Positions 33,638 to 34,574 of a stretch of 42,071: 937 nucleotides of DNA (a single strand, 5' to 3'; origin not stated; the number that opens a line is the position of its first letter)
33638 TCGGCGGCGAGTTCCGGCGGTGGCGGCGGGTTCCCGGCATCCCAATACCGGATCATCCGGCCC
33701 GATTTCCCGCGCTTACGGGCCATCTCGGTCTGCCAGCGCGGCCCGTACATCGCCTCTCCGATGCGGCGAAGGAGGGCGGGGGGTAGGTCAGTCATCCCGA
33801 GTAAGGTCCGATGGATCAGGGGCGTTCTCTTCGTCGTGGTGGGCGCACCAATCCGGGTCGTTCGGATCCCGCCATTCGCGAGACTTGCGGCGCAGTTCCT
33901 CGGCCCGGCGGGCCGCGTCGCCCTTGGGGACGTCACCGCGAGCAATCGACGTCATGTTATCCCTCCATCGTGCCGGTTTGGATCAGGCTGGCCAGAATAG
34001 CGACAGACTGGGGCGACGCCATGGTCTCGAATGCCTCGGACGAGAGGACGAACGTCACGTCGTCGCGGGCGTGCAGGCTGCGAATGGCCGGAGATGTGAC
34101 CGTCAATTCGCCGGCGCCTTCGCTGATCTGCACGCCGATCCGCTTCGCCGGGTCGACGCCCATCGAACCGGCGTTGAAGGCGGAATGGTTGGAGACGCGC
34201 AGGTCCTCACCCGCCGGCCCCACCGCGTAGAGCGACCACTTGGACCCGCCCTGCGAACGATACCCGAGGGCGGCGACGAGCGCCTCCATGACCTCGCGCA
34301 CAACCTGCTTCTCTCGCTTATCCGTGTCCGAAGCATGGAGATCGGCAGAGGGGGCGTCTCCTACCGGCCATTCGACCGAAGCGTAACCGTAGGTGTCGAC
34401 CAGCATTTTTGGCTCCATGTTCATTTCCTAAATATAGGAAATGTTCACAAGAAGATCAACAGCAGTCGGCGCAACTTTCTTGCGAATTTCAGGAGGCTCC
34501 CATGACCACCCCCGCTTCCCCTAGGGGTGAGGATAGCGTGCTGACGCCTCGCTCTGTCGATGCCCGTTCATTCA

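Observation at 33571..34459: Oppositely oriented, operator-controlled 3-gene cassette with acr-aca / antirepressor-like architecture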

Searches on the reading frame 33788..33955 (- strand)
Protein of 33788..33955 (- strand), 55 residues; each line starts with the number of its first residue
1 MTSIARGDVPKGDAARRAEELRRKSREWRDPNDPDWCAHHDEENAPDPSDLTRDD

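Call 6: search_protein_families(library=pfam, proteins=[window:33788-33955:-], max_evalue=1)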
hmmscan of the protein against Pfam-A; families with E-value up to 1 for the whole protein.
window:33788-33955:- (55 aa): 1 family
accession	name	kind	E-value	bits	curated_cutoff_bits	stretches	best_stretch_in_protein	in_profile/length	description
PF24254.1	DUF7455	-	0.041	13.8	27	1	31-46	23-38/54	Domain of unknown function (DUF7455)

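Call 7: search_protein_families(library=phrogs, proteins=[window:33788-33955:-], max_evalue=1)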
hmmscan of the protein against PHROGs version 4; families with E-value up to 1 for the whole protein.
window:33788-33955:- (55 aa): 0 families

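Call 70: search_protein_families(library=padloc, proteins=[window:33788-33955:-], max_evalue=1)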
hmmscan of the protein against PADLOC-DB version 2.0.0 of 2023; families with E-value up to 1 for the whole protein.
window:33788-33955:- (55 aa): 0 families

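Call 71: search_protein_families(library=ncbifam, proteins=[window:33788-33955:-], max_evalue=1)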
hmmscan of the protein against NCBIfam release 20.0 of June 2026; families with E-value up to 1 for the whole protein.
window:33788-33955:- (55 aa): 0 families

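Call 98: find_related_loci(query=window:33788-33955:-, collection=viral_contigs, flank=3000)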
Query window:33788-33955:- (55 aa) in viral_contigs; peptide patterns used: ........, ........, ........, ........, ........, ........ (x = any residue, [..] = any of these).
27 stretches matched a pattern, but none encodes a relative of the query by tblastn (E <= 1e-3).

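Call 105: list_cluster_members(proteins=[window:33788-33955:-, window:33957-34424:-, window:33571-33795:-, P0003])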
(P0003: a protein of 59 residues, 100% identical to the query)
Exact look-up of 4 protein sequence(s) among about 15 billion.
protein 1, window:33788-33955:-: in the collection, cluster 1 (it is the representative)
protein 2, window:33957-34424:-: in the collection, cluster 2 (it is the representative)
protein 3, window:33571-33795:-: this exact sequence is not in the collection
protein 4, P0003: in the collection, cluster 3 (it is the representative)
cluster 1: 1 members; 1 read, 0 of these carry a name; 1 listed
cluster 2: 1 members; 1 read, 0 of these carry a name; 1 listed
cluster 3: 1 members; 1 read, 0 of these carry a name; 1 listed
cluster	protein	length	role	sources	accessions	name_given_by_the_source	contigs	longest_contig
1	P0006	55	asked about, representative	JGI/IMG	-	-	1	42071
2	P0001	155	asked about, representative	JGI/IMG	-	-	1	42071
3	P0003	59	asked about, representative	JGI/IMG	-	-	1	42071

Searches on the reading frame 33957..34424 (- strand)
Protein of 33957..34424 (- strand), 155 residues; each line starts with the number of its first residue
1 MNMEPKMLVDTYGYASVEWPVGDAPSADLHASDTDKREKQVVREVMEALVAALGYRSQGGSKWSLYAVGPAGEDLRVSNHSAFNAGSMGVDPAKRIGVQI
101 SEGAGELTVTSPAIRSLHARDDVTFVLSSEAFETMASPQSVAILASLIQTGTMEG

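Call 6: search_protein_families(library=pfam, proteins=[window:33957-34424:-], max_evalue=1)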
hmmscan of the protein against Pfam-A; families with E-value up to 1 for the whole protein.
window:33957-34424:- (155 aa): 1 family
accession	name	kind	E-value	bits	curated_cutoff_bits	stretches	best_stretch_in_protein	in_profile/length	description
PF21989.2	RA_2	-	0.088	13.4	27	1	38-71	21-52/94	RA like domain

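Call 7: search_protein_families(library=phrogs, proteins=[window:33957-34424:-], max_evalue=1)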
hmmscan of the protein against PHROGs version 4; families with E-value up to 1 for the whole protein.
window:33957-34424:- (155 aa): 1 family
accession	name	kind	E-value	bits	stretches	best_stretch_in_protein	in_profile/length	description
phrog_15675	-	unknown function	0.36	11.9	1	28-57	51-76/104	-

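Call 10: search_dna_similar(query=window:33957-34424:-, collection=phages, mode=protein, max_evalue=0.01)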
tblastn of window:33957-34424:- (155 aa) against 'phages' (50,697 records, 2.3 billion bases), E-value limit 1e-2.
No match.

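Call 12: find_homologous_proteins(query=window:33957-34424:-)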
Query window:33957-34424:- (155 aa): 2 proteins with E <= 0.001 among 36 candidates.
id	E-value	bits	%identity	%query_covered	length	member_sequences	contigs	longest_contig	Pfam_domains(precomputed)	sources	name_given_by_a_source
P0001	3.7e-94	330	100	100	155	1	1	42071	-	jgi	-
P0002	4.1e-42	161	58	90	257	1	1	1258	-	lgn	-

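Call 17: find_encoding_contigs(protein=P0002, flank=5000)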
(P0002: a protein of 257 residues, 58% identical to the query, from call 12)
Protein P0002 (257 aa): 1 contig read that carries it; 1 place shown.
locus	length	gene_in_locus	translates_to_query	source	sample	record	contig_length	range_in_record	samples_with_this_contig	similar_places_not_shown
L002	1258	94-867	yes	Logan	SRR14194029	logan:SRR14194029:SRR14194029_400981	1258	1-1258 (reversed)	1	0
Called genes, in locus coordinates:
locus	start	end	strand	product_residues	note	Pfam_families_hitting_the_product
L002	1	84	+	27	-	?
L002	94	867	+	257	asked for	-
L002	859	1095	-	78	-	-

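Call 26: search_protein_representatives(protein=window:33957-34424:-)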
Query: 155 residues. Proteins with E-value up to 0.001 (for the whole library): 4; up to 1e-10: 4; up to 1e-30: 2. The best 4 are listed.
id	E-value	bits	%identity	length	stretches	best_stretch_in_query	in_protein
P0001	1.2e-94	329.9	100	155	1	1-155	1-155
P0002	1.3e-42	161.3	61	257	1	14-152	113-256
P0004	1.4e-12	63.9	38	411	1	42-152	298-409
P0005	1.7e-11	60.4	33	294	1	6-152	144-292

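Call 29: search_protein_families(library=pfam, proteins=[P0002, P0004, P0005], max_evalue=1)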
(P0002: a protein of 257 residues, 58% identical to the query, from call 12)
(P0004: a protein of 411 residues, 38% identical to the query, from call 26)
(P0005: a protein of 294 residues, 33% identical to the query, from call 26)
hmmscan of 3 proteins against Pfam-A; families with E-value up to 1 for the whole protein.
P0002 (257 aa): 0 families

P0004 (411 aa): 1 family
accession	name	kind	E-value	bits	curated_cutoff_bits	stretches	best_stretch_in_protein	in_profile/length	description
PF18760.7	ART-PolyVal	-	7e-05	24.1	31.2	1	125-201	6-85/140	ADP-Ribosyltransferase in polyvalent proteins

P0005 (294 aa): 1 family
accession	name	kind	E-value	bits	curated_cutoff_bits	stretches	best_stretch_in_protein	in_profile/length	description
PF10696.14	DUF2501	-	0.033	14.9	21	1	183-227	11-55/78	Protein of unknown function (DUF2501)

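Call 30: find_encoding_contigs(protein=P0004, flank=10000)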
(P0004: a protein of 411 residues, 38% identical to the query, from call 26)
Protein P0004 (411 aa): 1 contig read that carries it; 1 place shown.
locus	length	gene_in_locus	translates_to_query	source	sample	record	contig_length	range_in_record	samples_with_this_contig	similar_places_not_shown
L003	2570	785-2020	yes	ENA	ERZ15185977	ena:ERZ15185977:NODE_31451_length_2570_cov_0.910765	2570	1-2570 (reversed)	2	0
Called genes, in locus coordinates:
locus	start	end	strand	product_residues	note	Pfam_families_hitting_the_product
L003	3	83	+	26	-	?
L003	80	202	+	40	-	-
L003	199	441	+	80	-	-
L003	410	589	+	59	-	-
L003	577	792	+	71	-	-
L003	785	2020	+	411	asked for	-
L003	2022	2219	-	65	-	-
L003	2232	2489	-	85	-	-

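Call 31: find_encoding_contigs(protein=P0005, flank=10000)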
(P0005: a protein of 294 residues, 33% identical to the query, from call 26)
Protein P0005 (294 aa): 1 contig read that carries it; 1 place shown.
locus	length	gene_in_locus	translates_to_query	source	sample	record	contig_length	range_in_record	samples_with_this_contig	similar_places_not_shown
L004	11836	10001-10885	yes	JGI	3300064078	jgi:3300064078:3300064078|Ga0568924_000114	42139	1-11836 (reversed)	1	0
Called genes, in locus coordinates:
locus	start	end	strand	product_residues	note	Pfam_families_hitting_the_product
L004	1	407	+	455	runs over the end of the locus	-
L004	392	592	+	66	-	-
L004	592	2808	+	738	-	PF16510:P22_portal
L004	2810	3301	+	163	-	-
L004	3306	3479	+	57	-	-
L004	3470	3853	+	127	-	-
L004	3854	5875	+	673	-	-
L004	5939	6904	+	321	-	-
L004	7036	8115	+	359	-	PF13252:Phage_capsid_3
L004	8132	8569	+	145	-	-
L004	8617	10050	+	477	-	PF00515:TPR_1 (faint), PF07719:TPR_2 (faint), PF13174:TPR_6 (faint), PF13176:TPR_7 (faint), PF13181:TPR_8 (faint), PF13424:TPR_12 (faint), PF13428:TPR_14 (faint), PF13432:TPR_16 (faint), +1 more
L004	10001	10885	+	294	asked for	-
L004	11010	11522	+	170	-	PF13489:Methyltransf_23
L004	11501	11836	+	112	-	?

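Call 34: find_homologous_proteins(query=A2, max_evalue=0.01)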
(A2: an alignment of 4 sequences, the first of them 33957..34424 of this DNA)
Query A2 (4 sequences) (155 aa, profile of the alignment): 2 proteins with E <= 0.01 among 3279 candidates.
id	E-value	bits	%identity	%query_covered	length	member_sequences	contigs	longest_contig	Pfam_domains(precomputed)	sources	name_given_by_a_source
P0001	4.1e-63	230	100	100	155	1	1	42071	-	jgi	-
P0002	1.8e-60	221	58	90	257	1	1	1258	-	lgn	-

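Call 35: search_solved_structures(query=A2, max_evalue=10)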
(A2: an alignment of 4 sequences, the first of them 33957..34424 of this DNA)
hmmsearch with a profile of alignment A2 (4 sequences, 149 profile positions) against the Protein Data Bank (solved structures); distinct sequences matched with E-value up to 10: 7.
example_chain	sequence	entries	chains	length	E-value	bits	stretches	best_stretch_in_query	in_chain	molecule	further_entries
6c5r_A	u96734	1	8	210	0.26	14.4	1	86-146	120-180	calcium uniporter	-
6c5w_A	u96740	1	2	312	0.28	14.3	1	86-134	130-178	calcium uniporter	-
7c5m_O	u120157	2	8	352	0.75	12.9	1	62-102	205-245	Glyceraldehyde-3-phosphate dehydrogenase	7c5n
7c5i_O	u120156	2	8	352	0.93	12.6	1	63-102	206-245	Glyceraldehyde-3-phosphate dehydrogenase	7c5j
7c5o_O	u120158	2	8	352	1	12.5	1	63-102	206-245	Glyceraldehyde-3-phosphate dehydrogenase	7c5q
7c5g_O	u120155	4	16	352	1.1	12.3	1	63-102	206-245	Glyceraldehyde-3-phosphate dehydrogenase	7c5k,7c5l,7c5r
7c5f_O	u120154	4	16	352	1.2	12.3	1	63-102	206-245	Glyceraldehyde-3-phosphate dehydrogenase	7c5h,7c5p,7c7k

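Call 37: find_related_loci(query=A2, collection=viral_contigs, flank=6000)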
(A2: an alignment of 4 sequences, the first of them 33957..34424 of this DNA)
Query A2 (155 aa) in viral_contigs; peptide patterns used: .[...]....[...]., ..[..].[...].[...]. (x = any residue, [..] = any of these).
37 stretches matched a pattern, but none encodes a relative of the query by tblastn (E <= 1e-3).

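Call 48: predict_structure(alignment_id=A2)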
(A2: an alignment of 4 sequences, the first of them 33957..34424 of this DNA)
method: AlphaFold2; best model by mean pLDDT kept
length: 155 residues; sequences in the alignment: 4
mean_pLDDT: 87.8   pTM: 0.85
mean pLDDT of the five models: 87.8, 86.6, 85.4, 84.8, 83.1
residues with pLDDT >= 90: 102; 70-90: 32; 50-70: 18; < 50: 3
segments of 3 or more residues with pLDDT < 50: 1-3
pLDDT, mean of each block of 10 residues (from residue 1): 66 92 74 86 95 95 93 92 68 91 93 92 94 94 95 81
secondary structure, 60 per line:
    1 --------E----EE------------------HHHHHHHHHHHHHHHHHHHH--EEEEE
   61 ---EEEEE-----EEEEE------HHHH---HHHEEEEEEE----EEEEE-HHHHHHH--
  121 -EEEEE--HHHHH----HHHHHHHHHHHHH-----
elements in order: H34-53 E56-60 E64-68 E74-78 H85-88 E95-101 E106-110 H112-118 E122-126 H129-133 H138-150

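Call 53: find_encoding_contigs(protein=P0001, flank=10000)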
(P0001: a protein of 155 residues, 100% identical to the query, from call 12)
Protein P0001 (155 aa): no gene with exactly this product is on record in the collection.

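Call 54: fold_search(model_id=the predicted structure, library=pdb)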
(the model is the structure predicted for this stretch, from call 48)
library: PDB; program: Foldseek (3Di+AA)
matches with E <= 10: 530; with E <= 0.001: 0
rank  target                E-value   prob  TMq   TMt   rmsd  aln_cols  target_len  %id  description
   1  3oxh                  2.0e-01  0.09  0.16  0.11  12.8       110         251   11  Mycobacterium tuberculosis kinase inhibitor homolog RV0577 (released 2011-10-19)
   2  3bio_B                3.1e-01  0.04  0.17  0.10  16.0       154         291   12  Crystal structure of oxidoreductase (Gfo/Idh/MocA family member) from Porphyromonas gingivalis W83 (released 2007-12-25)
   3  9jt2_B                3.5e-01  0.16  0.30  0.16   8.3       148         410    9  substrate-bound NbaSPARDA complexes (released 2025-04-02)
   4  1qto                  4.5e-01  0.14  0.22  0.27  13.1       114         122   13  1.5 A CRYSTAL STRUCTURE OF A BLEOMYCIN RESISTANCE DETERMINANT FROM BLEOMYCIN-PRODUCING STREPTOMYCES VERTICILLUS (released 2000-06-28)
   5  4nb2_B                4.8e-01  0.16  0.23  0.28  12.9       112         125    7  Crystal Structure of FosB from Staphylococcus aureus at 1.89 Angstrom Resolution - Apo structure (released 2014-02-26)
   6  9jsz_B                4.8e-01  0.16  0.32  0.15   9.1       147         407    9  active NbaSPARDA complexes (released 2025-04-02)
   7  3lm4_D                5.1e-01  0.09  0.18  0.09  12.6       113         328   13  Crystal Structure of 2,3-Dihydroxy Biphenyl dioxygenase from Rhodococcus sp. (strain RHA1) (released 2010-02-23)
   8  5c4p                  5.8e-01  0.28  0.20  0.26   3.7        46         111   17  Crystal structure of ArsI C-As lyase solved by Ni-SAD phasing (released 2016-07-13)
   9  4tvy_B                5.8e-01  0.28  0.19  0.10   3.5        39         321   20  Apo resorufin ligase (released 2014-10-22)
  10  7asi                  5.8e-01  0.08  0.15  0.16  11.8        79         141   13  Fixed-target serial femtosecond crystallography using in cellulo grown Neurospora crassa HEX-1 microcrystals. (Chips 1+2 (released 2021-06-23)
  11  1npb_D                6.2e-01  0.14  0.23  0.25  12.1       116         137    9  Crystal structure of the fosfomycin resistance protein from transposon Tn2921 (released 2004-03-02)
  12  1whz                  6.6e-01  0.57  0.21  0.43   2.5        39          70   26  Crystal structure of a hypothetical protein from thermus thermophilus HB8 (released 2004-11-28)
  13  8r37_A                6.6e-01  0.11  0.23  0.25  14.0       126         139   10  Klebsiella pneumoniae fosfomycin-resistance protein (FosAKP) (released 2024-01-24)
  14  8q5o_B                7.0e-01  0.23  0.32  0.33   8.1       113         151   13  N-terminal domain of restriction endonuclease Eco15I with tetra-methylated target DNA. (released 2024-07-17)
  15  3d0f_A                7.0e-01  0.08  0.14  0.21  13.0        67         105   16  Structure of the BIG_1156.2 domain of putative penicillin-binding protein MrcA from Nitrosomonas europaea ATCC 19718 (released 2008-07-01)
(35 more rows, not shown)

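Call 60: fold_search(model_id=the predicted structure, library=viral)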
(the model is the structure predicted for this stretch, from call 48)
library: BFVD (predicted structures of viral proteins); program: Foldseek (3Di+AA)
matches with E <= 10: 846; with E <= 0.001: 0
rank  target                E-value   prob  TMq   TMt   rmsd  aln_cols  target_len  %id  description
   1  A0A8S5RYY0            4.4e-03  0.97  0.35  0.31   5.2       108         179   17  Uncharacterized protein [Myoviridae sp. ctNQV2]
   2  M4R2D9                6.9e-02  0.14  0.21  0.11  14.4       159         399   10  (no name in the UniProt tables at hand)
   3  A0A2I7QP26            8.3e-02  0.75  0.39  0.10   6.5       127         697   15  (no name in the UniProt tables at hand)
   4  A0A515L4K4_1          8.9e-02  0.57  0.36  0.06  10.1       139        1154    8  RNA-directed RNA polymerase L [Jujube yellow mottle-associated virus]
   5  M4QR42                9.4e-02  0.23  0.23  0.10  17.3       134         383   11  (no name in the UniProt tables at hand)
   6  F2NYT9                1.0e-01  0.63  0.22  0.21   4.1        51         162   14  Complete DpAV4 genome [Diadromus pulchellus ascovirus 4a]
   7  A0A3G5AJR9            1.1e-01  0.10  0.23  0.08  15.5       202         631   14  Uncharacterized protein [Solivirus sp.]
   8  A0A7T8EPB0            1.2e-01  0.15  0.26  0.27  12.4       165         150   14  Uncharacterized protein [Erwinia phage pEa_SNUABM_5]
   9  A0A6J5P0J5            1.3e-01  0.28  0.30  0.30   8.4       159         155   11  Uncharacterized protein [uncultured Caudovirales phage]
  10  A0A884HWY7            1.5e-01  0.16  0.25  0.28   9.7       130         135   11  (no name in the UniProt tables at hand)
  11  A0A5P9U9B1            1.8e-01  0.54  0.33  0.44   4.9        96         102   17  (no name in the UniProt tables at hand)
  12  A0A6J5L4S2            1.9e-01  0.38  0.17  0.31   4.9        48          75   23  HicA-like toxin [uncultured Caudovirales phage]
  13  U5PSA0                2.0e-01  0.23  0.30  0.37   6.5       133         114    6  Uncharacterized protein [Bacillus phage BigBertha]
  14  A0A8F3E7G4            2.3e-01  0.25  0.20  0.33   6.6        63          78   22  HicA-like toxin [Arthrobacter phage SilentRX]
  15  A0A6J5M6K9            2.3e-01  0.13  0.28  0.18  17.9       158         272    6  COG5377 Phage-related protein, predicted endonuclease (Fragment) [uncultured Caudovirales phage]
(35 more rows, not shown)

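Call 69: search_protein_families(library=pfam, alignment_id=A2, max_evalue=10)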
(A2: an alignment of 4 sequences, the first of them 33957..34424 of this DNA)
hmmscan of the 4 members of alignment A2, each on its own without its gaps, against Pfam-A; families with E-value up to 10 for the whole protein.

A. member 1, window:33957-34424:- (155 aa): 1 family
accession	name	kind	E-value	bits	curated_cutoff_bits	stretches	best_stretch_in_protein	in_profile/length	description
PF21989.2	RA_2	-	0.088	13.4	27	1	38-71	21-52/94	RA like domain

B. families by the number of members that match (of 4 scanned): 2 families
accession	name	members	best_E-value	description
PF10696.14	DUF2501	1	0.012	Protein of unknown function (DUF2501)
PF21989.2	RA_2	1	0.088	RA like domain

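Call 70: search_protein_families(library=padloc, proteins=[window:33957-34424:-, P0004, P0005], max_evalue=1)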
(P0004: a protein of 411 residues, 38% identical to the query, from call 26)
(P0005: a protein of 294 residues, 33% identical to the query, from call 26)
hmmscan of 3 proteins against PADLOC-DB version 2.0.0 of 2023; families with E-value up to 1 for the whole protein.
window:33957-34424:- (155 aa): 0 families

P0004 (411 aa): 0 families

P0005 (294 aa): 0 families

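Call 71: search_protein_families(library=ncbifam, proteins=[window:33957-34424:-, P0004, P0005], max_evalue=1)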
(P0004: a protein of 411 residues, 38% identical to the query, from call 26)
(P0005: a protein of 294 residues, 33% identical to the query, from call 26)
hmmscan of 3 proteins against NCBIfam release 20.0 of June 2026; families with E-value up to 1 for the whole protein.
window:33957-34424:- (155 aa): 0 families

P0004 (411 aa): 0 families

P0005 (294 aa): 0 families

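Call 106: search_dna_similar(query=window:33957-34424:-, collection=plasmids, mode=protein, max_evalue=0.1)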
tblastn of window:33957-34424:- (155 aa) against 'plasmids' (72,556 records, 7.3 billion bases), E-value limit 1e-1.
No match.

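Call 107: search_dna_similar(query=P0004, collection=phages, mode=protein, max_evalue=0.001, max_rows=12)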
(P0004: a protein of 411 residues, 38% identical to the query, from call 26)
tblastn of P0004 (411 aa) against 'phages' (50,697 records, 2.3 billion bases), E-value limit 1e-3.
No match.

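Call 113: search_solved_structures(query=P0004, max_evalue=1)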
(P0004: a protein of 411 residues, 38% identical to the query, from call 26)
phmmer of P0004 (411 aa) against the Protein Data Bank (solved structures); distinct sequences matched with E-value up to 1: 0.

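Call 114: search_protein_families(library=phrogs, proteins=[P0004, P0005, P0002], max_evalue=0.01)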
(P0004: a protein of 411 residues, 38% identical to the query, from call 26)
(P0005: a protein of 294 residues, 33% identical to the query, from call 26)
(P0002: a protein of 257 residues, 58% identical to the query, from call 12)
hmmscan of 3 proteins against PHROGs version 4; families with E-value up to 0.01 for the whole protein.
P0004 (411 aa): 0 families

P0005 (294 aa): 0 families

P0002 (257 aa): 0 families
